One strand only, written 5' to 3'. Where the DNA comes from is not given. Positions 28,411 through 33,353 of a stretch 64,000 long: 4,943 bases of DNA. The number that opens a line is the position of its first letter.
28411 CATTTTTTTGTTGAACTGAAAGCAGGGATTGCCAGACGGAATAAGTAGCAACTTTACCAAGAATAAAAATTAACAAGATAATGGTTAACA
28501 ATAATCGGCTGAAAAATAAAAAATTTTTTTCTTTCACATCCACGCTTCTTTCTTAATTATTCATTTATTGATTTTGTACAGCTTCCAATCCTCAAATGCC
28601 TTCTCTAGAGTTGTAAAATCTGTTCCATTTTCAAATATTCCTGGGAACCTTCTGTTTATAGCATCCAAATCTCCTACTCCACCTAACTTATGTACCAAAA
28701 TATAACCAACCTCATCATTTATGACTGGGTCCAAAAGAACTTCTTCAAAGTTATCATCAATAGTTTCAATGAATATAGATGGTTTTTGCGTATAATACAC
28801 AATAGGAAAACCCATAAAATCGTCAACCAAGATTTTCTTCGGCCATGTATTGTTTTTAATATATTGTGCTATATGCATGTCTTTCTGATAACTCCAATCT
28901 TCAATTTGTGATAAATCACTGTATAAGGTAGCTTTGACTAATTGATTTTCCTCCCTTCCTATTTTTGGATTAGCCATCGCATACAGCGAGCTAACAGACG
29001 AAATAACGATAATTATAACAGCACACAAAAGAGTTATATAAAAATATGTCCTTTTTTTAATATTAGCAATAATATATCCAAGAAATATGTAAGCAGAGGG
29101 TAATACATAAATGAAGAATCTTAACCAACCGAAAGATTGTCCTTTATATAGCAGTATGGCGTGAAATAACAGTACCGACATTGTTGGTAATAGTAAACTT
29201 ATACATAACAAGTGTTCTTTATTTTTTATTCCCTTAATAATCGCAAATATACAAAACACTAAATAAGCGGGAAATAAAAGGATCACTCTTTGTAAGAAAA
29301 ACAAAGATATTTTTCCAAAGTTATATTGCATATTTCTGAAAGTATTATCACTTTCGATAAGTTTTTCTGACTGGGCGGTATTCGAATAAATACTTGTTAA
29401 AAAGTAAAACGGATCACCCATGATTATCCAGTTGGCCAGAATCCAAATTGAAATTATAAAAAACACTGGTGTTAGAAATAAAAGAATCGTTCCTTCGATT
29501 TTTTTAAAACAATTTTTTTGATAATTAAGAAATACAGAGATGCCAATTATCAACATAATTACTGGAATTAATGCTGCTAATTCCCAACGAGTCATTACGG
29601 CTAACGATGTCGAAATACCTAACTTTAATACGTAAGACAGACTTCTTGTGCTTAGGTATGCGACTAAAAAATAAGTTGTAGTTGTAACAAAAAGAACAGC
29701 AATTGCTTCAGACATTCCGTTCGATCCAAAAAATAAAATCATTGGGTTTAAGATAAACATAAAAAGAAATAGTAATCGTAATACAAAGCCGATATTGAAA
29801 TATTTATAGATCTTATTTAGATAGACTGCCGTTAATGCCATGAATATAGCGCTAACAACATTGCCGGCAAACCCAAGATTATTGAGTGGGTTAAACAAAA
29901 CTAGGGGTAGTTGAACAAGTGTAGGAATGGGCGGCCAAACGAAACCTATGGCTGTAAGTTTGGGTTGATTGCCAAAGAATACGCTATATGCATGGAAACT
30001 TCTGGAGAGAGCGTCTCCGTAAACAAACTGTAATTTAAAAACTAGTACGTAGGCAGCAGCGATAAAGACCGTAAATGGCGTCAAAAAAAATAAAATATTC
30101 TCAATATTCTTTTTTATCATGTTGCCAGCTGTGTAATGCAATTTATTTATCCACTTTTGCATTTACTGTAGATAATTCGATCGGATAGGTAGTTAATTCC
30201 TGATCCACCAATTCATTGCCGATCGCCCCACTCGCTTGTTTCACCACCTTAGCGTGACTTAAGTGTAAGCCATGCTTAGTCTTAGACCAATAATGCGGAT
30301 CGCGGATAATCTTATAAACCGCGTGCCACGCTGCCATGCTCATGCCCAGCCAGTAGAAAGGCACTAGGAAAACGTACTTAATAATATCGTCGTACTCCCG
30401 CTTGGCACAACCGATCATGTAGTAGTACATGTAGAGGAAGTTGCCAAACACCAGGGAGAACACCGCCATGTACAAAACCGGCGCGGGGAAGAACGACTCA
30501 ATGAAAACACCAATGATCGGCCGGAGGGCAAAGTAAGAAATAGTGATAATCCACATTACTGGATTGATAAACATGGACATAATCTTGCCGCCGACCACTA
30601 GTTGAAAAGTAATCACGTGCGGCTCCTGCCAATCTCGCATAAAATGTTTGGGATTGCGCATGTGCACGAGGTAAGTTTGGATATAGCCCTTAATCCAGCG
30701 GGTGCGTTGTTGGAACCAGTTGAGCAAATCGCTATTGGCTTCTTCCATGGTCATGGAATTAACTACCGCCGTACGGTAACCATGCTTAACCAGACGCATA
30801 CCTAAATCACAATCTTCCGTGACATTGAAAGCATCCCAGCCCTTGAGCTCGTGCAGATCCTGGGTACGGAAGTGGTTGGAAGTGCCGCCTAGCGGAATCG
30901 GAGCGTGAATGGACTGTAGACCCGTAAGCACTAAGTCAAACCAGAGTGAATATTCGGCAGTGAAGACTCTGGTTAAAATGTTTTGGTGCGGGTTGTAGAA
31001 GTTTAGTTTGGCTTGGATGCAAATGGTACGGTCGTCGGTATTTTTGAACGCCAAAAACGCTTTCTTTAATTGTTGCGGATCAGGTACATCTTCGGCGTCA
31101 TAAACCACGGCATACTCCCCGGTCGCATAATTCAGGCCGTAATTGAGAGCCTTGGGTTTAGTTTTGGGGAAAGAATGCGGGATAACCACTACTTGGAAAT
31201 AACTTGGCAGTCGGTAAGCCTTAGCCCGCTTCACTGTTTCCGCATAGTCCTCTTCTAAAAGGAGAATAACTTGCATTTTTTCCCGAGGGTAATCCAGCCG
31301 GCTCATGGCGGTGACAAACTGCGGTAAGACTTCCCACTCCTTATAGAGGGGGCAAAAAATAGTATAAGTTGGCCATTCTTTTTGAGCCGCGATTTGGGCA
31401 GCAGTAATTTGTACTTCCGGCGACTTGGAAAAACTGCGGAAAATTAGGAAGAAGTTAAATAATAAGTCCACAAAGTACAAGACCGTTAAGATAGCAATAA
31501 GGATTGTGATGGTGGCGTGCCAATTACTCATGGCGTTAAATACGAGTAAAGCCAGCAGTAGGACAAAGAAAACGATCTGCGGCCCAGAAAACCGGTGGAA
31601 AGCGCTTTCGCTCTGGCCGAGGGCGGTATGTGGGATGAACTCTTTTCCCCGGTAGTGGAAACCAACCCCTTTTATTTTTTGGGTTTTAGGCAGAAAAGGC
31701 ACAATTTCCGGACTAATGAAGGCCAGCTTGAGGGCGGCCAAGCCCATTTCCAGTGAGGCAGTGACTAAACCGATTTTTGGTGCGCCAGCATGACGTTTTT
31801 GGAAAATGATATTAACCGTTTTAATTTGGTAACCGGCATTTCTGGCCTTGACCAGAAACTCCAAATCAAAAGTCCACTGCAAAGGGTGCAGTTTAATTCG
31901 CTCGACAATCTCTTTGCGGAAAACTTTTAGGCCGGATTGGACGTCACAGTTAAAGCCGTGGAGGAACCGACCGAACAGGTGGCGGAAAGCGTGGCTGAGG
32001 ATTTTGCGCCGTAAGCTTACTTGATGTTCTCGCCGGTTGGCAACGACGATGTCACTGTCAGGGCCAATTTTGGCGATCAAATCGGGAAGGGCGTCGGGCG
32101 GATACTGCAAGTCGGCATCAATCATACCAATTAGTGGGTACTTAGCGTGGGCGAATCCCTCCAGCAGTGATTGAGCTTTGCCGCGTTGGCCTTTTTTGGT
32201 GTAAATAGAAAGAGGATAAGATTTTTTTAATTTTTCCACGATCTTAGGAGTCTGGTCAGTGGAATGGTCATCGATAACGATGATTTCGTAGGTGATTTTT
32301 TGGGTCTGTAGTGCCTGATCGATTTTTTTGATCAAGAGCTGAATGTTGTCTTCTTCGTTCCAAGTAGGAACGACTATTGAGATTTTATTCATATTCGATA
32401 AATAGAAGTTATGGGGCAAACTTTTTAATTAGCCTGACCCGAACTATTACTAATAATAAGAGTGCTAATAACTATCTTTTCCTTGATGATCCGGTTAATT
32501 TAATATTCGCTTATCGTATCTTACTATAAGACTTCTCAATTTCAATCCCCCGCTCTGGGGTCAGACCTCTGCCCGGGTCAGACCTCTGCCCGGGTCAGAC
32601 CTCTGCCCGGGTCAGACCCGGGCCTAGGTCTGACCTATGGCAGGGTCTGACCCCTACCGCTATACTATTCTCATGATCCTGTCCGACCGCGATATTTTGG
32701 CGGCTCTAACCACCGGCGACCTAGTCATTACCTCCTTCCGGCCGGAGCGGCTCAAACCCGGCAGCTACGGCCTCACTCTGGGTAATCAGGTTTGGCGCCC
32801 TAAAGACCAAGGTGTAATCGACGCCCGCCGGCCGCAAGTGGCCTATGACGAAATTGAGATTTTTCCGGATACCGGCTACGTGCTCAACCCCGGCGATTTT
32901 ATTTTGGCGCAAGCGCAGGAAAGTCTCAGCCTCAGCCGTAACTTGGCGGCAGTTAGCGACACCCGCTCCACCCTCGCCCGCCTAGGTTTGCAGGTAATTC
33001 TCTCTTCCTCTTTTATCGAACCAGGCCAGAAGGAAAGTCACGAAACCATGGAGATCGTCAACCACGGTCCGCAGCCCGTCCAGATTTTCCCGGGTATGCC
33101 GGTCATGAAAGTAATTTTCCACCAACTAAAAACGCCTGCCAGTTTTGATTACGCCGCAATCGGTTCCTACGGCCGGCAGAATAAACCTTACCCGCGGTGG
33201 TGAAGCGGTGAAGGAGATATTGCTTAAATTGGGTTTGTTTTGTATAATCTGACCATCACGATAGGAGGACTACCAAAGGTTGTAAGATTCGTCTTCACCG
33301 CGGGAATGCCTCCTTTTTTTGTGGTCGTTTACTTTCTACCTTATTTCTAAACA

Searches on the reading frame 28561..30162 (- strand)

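Call 26: search_protein_families(library=pfam, proteins=[window:28561-30162:-], max_evalue=0.01)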
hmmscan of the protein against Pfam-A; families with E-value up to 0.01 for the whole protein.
window:28561-30162:- (533 aa): 1 family
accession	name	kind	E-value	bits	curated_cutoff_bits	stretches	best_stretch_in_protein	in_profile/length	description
PF13231.12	PMT_2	-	0.0031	18.2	26.1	1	94-233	18-152/160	Dolichyl-phosphate-mannose-protein mannosyltransferase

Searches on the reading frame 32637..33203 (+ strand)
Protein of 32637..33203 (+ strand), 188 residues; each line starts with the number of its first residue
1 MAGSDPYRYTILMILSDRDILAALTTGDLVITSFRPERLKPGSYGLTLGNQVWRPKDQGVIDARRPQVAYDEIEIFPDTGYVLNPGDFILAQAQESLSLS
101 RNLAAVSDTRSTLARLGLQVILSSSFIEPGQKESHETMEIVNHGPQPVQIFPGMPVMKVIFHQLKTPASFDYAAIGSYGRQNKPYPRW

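Call 3: search_protein_families(library=pfam, proteins=[window:32637-33203:+], max_evalue=1)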
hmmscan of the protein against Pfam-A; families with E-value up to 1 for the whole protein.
window:32637-33203:+ (188 aa): 3 families
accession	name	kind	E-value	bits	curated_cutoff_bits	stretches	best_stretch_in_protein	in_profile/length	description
PF22769.1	DCD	-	3.4e-30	105.6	27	1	14-164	1-153/153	dCTP deaminase-like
PF06559.16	DCD_N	-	1.7e-05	25.2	21.4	1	14-118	4-113/164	2'-deoxycytidine 5'-triphosphate deaminase (DCD) N-terminal domain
PF22569.1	DCD_C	-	0.11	12.3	22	1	64-173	61-174/192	2'-deoxycytidine 5'-triphosphate deaminase (DCD), C-terminal domain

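Call 20: find_related_loci(query=window:32637-33200:+, collection=genome_contigs, flank=10000)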
Query window:32637-33200:+ (188 aa) in genome_contigs; peptide patterns used: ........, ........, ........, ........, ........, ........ (x = any residue, [..] = any of these).
146 stretches matched a pattern, but none encodes a relative of the query by tblastn (E <= 1e-3).

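Call 94: find_homologous_proteins(query=window:32637-33200:+, max_evalue=1e-20)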
Query window:32637-33200:+ (188 aa): 8 proteins with E <= 1e-20 among 308 candidates.
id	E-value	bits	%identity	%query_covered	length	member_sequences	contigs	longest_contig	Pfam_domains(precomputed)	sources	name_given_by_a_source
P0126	9.8e-121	418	100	100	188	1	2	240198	PF06559.17,PF22769.2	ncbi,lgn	-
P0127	2.5e-73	264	69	93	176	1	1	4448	PF22769.2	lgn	-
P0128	3.1e-73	263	69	93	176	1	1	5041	PF22769.2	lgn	-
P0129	6.6e-72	259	67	93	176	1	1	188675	PF22769.2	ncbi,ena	-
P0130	3.8e-69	250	65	93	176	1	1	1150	PF22769.2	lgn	-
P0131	2.0e-54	202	56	93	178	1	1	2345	PF06559.17,PF22769.2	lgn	-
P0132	2.1e-52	195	56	93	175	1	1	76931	PF22769.2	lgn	-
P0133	4.3e-27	113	37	89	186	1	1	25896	PF22769.2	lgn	-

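Call 95: find_encoding_contigs(protein=P0129, flank=10000, max_places=2)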
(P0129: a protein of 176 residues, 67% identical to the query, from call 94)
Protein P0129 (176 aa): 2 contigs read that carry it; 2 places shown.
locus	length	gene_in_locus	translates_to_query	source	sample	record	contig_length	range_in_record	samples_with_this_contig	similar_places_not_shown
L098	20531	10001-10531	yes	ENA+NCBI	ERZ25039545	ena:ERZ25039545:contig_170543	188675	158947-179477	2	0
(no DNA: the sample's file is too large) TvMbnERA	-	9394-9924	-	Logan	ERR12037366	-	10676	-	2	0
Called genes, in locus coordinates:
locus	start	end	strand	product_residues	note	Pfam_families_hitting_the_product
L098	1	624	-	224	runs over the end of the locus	PF00072:Response_reg, PF00486:Trans_reg_C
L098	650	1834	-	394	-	PF13191:AAA_16, PF01637:ATPase_2 (weak), PF13401:AAA_22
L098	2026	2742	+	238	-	PF01925:TauE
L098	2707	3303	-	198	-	PF04203:Sortase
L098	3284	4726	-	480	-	-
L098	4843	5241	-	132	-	PF01641:SelR, PF24046:At4g08330 (faint)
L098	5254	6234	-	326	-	PF00534:Glycos_transf_1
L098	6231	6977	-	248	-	-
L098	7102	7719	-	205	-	-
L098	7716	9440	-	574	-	PF00456:Transketolase_N, PF02779:Transket_pyr, PF02780:Transketolase_C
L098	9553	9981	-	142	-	-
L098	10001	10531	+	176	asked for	PF22769:DCD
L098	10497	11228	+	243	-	PF01757:Acyl_transf_3 (weak), PF07786:HGSNAT_cat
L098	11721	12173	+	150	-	-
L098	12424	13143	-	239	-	PF00535:Glycos_transf_2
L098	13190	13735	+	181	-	PF01625:PMSR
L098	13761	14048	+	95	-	PF18893:DUF5652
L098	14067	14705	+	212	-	-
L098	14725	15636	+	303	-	PF13529:Peptidase_C39_2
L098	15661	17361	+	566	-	PF13205:Big_5, PF13529:Peptidase_C39_2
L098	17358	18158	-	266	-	-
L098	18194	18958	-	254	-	PF01186:Lysyl_oxidase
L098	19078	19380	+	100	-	-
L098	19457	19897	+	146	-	-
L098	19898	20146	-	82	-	PF14242:DUF4342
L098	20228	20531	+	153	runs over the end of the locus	PF00376:MerR, PF13411:MerR_1, PF09278:MerR-DNA-bind (faint)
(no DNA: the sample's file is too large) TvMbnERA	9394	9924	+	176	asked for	PF22769:DCD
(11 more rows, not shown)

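Call 96: find_encoding_contigs(protein=P0128, flank=5000, max_places=2)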
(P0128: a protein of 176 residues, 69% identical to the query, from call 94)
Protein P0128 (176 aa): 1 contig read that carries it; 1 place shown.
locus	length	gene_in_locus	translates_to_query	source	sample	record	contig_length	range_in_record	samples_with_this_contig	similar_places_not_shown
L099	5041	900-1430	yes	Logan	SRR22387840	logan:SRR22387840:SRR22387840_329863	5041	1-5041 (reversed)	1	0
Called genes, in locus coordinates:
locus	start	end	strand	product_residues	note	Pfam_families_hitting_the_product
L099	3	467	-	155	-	?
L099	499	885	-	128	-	-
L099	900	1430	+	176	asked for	PF22769:DCD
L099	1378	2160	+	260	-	PF07786:HGSNAT_cat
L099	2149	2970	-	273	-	-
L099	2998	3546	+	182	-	PF01625:PMSR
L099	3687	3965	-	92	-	PF18926:DUF5676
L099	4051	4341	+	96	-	PF18893:DUF5652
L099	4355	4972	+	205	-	-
